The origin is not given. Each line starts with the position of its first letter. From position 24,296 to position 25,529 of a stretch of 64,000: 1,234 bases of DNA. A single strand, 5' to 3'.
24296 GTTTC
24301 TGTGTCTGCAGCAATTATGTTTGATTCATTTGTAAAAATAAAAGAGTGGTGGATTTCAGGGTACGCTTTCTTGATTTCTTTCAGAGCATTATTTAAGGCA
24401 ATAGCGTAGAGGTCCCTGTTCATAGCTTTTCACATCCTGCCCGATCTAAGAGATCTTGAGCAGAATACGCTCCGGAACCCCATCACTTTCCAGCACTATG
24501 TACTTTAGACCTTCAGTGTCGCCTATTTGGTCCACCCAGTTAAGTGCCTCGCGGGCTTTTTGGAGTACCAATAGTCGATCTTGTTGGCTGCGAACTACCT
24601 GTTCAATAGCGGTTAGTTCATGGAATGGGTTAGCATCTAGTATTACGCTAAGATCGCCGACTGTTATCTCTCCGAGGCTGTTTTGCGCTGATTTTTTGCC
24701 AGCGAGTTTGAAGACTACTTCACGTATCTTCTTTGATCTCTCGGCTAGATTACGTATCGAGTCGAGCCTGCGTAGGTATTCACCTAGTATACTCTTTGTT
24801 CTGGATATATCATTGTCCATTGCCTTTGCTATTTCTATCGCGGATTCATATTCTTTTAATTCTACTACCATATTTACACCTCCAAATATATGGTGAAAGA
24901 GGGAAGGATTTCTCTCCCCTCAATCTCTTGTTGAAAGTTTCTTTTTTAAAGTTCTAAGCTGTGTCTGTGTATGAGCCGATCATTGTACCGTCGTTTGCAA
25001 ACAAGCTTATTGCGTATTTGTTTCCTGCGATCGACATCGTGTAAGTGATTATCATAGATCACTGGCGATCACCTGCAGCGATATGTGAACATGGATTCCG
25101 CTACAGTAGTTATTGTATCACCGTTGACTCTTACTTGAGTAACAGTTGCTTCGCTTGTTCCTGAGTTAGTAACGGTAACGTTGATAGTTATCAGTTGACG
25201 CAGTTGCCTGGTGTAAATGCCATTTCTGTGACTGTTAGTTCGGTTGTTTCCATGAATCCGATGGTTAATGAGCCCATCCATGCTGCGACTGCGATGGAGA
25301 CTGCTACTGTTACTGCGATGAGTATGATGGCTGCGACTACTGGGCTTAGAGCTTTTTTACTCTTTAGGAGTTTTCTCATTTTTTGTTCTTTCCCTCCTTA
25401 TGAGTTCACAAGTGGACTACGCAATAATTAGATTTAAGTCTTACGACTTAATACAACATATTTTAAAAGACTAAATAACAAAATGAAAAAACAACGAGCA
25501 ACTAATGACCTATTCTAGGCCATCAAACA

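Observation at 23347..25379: Operon linking a type IV pilin-like gene to two roadblock/LC7 proteins, one with an AbrB-like domain, and a coiled-coil protein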

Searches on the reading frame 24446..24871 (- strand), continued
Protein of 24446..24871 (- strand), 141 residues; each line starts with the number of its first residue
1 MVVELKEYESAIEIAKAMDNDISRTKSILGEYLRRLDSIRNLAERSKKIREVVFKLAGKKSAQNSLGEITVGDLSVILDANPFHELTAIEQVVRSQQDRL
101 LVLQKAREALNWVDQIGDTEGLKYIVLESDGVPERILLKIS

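Call 57: list_cluster_members(proteins=[P0365, P0367, P0372, P0373, P0381, P0389, P0392, P0396, P0399, P0403])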
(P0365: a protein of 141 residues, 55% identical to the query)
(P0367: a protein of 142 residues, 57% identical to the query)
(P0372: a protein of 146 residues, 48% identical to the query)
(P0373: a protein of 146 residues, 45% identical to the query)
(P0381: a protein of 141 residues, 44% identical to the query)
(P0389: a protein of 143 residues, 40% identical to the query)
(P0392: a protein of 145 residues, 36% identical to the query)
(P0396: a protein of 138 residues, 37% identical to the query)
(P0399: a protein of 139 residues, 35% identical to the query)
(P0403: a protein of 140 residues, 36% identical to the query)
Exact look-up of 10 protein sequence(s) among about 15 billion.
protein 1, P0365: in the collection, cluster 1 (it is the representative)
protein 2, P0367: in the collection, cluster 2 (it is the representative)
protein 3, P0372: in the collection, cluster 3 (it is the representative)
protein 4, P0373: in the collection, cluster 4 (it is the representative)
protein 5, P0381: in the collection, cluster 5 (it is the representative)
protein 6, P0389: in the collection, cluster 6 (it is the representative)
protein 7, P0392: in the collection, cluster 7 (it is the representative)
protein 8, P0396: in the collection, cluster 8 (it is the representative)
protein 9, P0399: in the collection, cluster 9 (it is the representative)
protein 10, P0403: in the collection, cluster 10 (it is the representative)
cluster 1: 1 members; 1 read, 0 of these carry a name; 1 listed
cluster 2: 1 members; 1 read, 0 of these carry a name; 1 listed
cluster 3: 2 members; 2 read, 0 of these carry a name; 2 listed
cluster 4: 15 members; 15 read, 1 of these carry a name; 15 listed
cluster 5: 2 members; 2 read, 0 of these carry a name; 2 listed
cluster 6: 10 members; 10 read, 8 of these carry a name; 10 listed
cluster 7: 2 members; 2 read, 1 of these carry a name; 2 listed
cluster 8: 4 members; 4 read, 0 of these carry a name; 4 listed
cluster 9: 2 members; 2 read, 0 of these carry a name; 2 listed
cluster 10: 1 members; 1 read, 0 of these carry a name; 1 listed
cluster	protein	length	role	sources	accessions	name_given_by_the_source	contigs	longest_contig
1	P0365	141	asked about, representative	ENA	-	-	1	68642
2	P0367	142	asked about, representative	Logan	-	-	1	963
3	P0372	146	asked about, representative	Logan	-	-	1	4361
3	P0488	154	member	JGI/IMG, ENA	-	-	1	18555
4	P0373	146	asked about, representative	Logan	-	-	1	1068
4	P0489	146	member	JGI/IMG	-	Mg/Co/Ni transporter MgtE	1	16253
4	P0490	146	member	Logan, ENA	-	-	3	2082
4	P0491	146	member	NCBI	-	-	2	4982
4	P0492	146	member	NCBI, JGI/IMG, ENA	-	-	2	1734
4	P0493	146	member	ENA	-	-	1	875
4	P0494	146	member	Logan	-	-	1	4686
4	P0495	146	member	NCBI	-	-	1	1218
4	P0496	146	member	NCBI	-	-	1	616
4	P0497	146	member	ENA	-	-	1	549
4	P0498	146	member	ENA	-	-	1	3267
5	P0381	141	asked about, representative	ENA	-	-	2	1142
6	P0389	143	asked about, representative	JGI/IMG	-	-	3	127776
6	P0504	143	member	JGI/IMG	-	prefoldin subunit 5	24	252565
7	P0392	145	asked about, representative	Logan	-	-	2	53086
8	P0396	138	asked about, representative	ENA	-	-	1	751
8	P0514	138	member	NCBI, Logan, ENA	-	-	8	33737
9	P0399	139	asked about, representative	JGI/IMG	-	-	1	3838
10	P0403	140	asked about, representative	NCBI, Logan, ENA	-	-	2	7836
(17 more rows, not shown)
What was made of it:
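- UniRef names Marsarchaeota members 'Prefoldin subunit alpha' (call 57).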

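Call 58: find_encoding_contigs(protein=P0489, flank=7000, max_places=1)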
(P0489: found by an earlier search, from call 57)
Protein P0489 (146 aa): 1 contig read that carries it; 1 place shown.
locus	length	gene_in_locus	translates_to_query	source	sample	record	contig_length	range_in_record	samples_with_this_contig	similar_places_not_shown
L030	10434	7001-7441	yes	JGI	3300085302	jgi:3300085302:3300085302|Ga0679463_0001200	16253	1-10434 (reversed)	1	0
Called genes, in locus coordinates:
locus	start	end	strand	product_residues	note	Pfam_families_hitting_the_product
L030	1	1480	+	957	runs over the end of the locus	PF00270:DEAD, PF04851:ResIII, PF00271:Helicase_C, PF19306:WHD_Lhr, PF08494:DEAD_assoc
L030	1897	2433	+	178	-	-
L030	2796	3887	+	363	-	PF00294:PfkB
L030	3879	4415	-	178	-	-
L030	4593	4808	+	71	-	-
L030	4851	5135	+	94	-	PF14947:HTH_45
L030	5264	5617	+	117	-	-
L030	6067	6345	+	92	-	PF14947:HTH_45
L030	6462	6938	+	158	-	-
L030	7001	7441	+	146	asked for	-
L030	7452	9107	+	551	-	PF00437:T2SSE, PF23989:PilB3_C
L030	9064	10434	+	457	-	?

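Call 59: find_encoding_contigs(protein=P0365, flank=6000, max_places=1)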
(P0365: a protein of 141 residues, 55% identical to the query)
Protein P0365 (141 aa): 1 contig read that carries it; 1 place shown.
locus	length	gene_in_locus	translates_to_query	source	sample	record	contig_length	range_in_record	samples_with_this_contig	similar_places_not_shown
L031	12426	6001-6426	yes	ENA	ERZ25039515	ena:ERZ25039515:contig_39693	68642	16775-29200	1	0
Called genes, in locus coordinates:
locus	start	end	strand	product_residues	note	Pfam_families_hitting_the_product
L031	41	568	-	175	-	-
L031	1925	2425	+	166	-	PF01966:HD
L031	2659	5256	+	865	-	PF13620:CarboxypepD_reg, PF13715:CarbopepD_reg_2, PF13620:CarboxypepD_reg, PF13715:CarbopepD_reg_2, PF13620:CarboxypepD_reg, PF13715:CarbopepD_reg_2, PF13620:CarboxypepD_reg, PF18998:Flg_new_2, +12 more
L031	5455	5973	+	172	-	-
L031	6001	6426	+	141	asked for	-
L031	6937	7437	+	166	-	-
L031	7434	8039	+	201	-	PF07760:DUF1616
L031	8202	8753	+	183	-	-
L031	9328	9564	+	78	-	PF18929:DUF5678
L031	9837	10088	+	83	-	PF02381:MraZ (weak), PF04014:MazE_antitoxin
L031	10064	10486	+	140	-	PF01850:PIN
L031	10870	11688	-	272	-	PF13404:HTH_AsnC-type, PF13412:HTH_24 (weak), PF01037:AsnC_trans_reg (weak)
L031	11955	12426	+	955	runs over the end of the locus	PF00630:Filamin (faint), PF13360:PQQ_2 (weak)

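Call 60: find_encoding_contigs(protein=P0504, flank=6000, max_places=1)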
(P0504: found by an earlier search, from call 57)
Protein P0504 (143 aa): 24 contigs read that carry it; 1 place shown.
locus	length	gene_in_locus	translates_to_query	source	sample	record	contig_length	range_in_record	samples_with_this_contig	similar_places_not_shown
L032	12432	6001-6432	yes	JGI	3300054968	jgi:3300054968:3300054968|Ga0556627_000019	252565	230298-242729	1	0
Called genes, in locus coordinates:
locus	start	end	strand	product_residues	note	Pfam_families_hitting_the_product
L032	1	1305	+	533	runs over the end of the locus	PF00437:T2SSE, PF27713:UCP018868 (weak)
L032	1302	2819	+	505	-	-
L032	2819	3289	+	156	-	-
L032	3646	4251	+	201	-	-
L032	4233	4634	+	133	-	-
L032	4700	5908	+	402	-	-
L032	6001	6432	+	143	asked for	-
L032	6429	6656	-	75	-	-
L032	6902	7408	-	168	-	-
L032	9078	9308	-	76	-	-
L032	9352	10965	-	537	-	PF00501:AMP-binding, PF13193:AMP-binding_C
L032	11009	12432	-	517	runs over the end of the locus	PF00070:Pyr_redox (faint), PF01266:DAO, PF01593:Amino_oxidase, PF01946:Thi4 (weak), PF07992:Pyr_redox_2 (weak), PF12831:FAD_oxidored (weak), PF13450:NAD_binding_8, PF01266:DAO (weak), +3 more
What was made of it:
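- The roadblock pair is absent from the pilus loci of other lineages that do carry hel141 (calls 58, 60).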

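Call 65: find_encoding_contigs(protein=P0121, flank=3500, max_places=4)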
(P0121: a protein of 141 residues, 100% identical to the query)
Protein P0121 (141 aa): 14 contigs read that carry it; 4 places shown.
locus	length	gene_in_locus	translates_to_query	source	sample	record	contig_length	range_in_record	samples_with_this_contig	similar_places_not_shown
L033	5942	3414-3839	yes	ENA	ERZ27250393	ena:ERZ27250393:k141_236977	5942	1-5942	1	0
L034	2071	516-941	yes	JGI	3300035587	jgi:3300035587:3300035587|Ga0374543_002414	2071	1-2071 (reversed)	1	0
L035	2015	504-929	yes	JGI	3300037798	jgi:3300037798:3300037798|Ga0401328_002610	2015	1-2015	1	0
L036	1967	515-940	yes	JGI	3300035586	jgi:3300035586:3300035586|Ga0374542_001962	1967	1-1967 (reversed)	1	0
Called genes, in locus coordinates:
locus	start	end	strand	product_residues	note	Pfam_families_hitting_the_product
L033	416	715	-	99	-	PF04930:FUN14 (weak)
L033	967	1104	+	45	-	-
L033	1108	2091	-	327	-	-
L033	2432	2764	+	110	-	-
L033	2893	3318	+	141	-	-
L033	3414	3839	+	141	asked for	-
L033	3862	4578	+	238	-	-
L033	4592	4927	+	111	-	-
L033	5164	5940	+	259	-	?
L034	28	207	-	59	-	-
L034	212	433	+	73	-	-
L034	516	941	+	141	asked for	-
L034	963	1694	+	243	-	-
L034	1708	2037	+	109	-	-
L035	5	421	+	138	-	-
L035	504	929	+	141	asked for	-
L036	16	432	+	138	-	-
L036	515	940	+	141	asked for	-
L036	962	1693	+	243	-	-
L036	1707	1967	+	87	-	?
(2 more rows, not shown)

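Call 75: search_protein_families(library=pfam, proteins=[L030:9064-10434:+, L032:1302-2816:+, L032:2819-3286:+, L032:3646-4248:+, L032:4233-4631:+, L030:6468-6935:+, L032:4700-5905:+, L027:532-1770:-, L030:5264-5614:+], max_evalue=0.1)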
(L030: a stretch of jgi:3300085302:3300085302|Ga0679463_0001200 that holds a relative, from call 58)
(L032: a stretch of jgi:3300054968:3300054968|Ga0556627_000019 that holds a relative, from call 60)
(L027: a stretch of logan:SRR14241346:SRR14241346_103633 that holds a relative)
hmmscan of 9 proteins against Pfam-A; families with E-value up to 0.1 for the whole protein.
L030:9064-10434:+ (457 aa): 1 family
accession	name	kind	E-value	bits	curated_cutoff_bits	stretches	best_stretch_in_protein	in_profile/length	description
PF00482.28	T2SSF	-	1.2e-16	61.2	25.2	2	154-278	4-123/125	Type II secretion system (T2SS), protein F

L032:1302-2816:+ (505 aa): 1 family
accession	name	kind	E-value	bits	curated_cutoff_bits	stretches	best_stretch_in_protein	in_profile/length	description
PF00482.28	T2SSF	-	0.0071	16.8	25.2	1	89-213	4-123/125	Type II secretion system (T2SS), protein F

L032:2819-3286:+ (156 aa): 3 families
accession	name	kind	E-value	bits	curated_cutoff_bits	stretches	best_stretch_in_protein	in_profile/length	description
PF22468.2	ACT_9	-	0.0061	16.7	27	1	9-52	14-59/61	ACT domain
PF03430.19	TATR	-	0.029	13.7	27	1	14-62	180-228/439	Trans-activating transcriptional regulator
PF03478.24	Beta-prop_KIB1-4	-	0.064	13.2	27.4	1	57-112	24-61/242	KIB1-4 beta-propeller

L032:3646-4248:+ (201 aa): 1 family
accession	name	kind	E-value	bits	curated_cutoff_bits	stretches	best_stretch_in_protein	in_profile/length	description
PF09624.15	DUF2393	-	0.07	13.5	26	0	8-46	17-55/146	Protein of unknown function (DUF2393)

L032:4233-4631:+ (133 aa): 0 families

L030:6468-6935:+ (156 aa): 2 families
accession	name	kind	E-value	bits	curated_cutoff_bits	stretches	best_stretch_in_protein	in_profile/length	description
PF07790.16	Pilin_N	-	0.0087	17.3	25.2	1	9-66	1-54/78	Archaeal Type IV pilin, N-terminal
PF13580.11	SIS_2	-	0.023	15.2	27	1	34-82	74-122/138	SIS domain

L032:4700-5905:+ (402 aa): 1 family
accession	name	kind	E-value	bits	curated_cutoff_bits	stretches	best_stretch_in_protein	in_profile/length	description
PF09582.15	AnfO_nitrog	-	0.0073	16.1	30.3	1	258-325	46-110/190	Iron only nitrogenase protein AnfO (AnfO_nitrog)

L027:532-1770:- (413 aa): 5 families
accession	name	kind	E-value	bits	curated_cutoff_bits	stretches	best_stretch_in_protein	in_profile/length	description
PF11495.14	Regulator_TrmB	-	0.00025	20.8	22.2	1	265-399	9-136/233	Archaeal transcriptional regulator TrmB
PF24217.1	DUF7436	-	0.00039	20.8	34.2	1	293-396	51-151/153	Family of unknown function (DUF7436)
PF13243.12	SQHop_cyclase_C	-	0.0049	16.4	26.1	1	181-232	171-227/319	Squalene-hopene cyclase C-terminal domain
PF13249.12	SQHop_cyclase_N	-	0.023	14.3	26.2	0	208-234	226-252/291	Squalene-hopene cyclase N-terminal domain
PF13091.12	PLDc_2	-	0.026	14.8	27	1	281-352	11-91/132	PLD-like domain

L030:5264-5614:+ (117 aa): 0 families

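Call 82: find_encoding_contigs(protein=P0514, flank=7000, max_places=2)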
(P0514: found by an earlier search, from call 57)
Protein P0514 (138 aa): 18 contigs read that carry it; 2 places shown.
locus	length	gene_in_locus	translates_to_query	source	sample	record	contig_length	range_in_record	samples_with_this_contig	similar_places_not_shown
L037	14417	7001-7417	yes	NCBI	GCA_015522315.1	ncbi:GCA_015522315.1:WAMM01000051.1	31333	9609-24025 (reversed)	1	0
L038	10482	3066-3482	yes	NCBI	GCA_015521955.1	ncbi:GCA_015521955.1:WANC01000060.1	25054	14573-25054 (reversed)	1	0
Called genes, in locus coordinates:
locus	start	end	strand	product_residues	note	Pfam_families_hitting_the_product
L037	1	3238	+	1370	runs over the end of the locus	PF23414:Beta-prop_EML_2 (faint), PF08308:PEGA (faint), PF13620:CarboxypepD_reg (weak), PF17789:MG4 (faint), PF13620:CarboxypepD_reg, PF13715:CarbopepD_reg_2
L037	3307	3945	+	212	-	-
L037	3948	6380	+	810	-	-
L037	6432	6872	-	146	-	PF07790:Pilin_N (weak)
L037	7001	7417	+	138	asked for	-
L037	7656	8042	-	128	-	-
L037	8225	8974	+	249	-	PF00005:ABC_tran, PF13304:AAA_21 (weak)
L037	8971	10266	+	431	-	PF12679:ABC2_membrane_2, PF12698:ABC2_membrane_3, PF12730:ABC2_membrane_4 (weak), PF01061:ABC2_membrane (weak)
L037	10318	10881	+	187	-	-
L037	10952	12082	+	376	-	PF04055:Radical_SAM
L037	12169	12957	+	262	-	PF13291:ACT_4 (weak), PF01842:ACT, PF22629:ACT_AHAS_ss (weak), PF02830:V4R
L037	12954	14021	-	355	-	PF04014:MazE_antitoxin, PF01895:PhoU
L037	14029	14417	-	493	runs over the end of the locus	PF02386:TrkH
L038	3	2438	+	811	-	?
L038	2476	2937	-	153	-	PF07790:Pilin_N (weak)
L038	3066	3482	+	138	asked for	-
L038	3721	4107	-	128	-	-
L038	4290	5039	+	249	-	PF00005:ABC_tran, PF13304:AAA_21 (weak)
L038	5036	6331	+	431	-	PF12679:ABC2_membrane_2, PF12698:ABC2_membrane_3, PF12730:ABC2_membrane_4 (weak), PF01061:ABC2_membrane (weak)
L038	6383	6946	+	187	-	-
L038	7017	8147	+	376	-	PF04055:Radical_SAM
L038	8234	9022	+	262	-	PF13291:ACT_4 (weak), PF01842:ACT, PF22629:ACT_AHAS_ss (weak), PF02830:V4R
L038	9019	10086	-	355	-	PF04014:MazE_antitoxin, PF01895:PhoU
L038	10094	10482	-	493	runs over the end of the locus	PF02386:TrkH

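Call 88: find_related_loci(query=A8, collection=metagenome_contigs, flank=6000)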
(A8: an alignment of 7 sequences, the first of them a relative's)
Query A8 (143 aa) in metagenome_contigs; peptide patterns used: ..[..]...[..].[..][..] (x = any residue, [..] = any of these).
600 stretches matched a pattern (row limit reached: there are more); 514 encode a relative of the query (tblastn E <= 1e-3); the best 80 are kept; 80 distinct loci.
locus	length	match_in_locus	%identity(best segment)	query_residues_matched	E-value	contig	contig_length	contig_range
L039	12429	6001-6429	100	1-143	8e-90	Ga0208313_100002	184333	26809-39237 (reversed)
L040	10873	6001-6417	93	1-139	6e-82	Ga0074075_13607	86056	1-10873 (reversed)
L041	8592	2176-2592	93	1-139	6e-82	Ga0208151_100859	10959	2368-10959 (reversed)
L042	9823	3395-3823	75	1-143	4e-68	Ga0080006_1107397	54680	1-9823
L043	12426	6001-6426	73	1-143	5e-68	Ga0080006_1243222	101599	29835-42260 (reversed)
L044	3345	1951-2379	61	1-143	7e-56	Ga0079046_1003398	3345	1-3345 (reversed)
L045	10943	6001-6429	61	1-143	1e-55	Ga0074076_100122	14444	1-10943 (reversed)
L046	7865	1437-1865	61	1-143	1e-55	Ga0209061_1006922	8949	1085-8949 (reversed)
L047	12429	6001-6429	61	1-143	7e-56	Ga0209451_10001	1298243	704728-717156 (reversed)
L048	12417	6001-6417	52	2-143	1e-41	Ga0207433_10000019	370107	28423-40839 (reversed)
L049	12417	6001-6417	52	2-143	1e-41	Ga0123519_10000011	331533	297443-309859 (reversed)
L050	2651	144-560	49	2-143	1e-39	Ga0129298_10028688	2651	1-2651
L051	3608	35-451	44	2-143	3e-35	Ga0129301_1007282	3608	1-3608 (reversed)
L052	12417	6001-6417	49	2-143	8e-40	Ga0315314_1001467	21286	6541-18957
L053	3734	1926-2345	42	1-143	3e-30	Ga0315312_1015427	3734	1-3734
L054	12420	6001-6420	45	1-143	1e-29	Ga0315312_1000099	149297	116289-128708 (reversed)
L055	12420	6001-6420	41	1-143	2e-29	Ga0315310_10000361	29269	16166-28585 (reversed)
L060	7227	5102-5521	41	1-143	2e-29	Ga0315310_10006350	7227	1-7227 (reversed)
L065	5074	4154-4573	41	1-143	5e-29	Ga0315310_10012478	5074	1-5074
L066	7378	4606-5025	41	1-143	3e-29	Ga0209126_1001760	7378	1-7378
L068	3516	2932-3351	41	1-143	3e-29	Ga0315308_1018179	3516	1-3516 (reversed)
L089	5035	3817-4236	40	1-143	3e-28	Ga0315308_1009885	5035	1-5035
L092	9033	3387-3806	39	1-143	2e-28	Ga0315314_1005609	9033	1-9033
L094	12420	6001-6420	39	1-143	5e-28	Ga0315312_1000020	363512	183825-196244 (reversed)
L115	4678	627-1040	39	3-143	9e-28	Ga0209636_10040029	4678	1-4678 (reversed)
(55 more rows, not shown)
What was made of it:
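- Tried and rejected: A8 worked (call 88).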

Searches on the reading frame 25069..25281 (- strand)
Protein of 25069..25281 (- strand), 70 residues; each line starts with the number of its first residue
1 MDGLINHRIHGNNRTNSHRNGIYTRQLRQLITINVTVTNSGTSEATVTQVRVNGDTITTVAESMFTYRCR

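Call 4: search_protein_families(library=pfam, proteins=[window:25069-25281:-], max_evalue=1)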
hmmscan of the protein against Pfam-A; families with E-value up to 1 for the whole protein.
window:25069-25281:- (70 aa): 2 families
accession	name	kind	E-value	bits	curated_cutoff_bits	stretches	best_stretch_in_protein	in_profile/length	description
PF13620.12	CarboxypepD_reg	-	0.0054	17.5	32.3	1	12-60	29-77/82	Carboxypeptidase regulatory-like domain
PF07705.17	CARDB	-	0.006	17.2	22.7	1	30-59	20-51/101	CARDB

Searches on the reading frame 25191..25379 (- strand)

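Call 4: search_protein_families(library=pfam, proteins=[window:25191-25379:-], max_evalue=1)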
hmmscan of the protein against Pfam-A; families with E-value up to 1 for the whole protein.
window:25191-25379:- (62 aa): 2 families
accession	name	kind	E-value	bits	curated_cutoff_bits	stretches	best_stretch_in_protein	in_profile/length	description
PF07790.16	Pilin_N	-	0.0095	17.2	25.2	1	9-46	1-38/78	Archaeal Type IV pilin, N-terminal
PF19601.4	DUF6106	-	0.014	15.8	25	1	2-43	14-56/173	Family of unknown function (DUF6106)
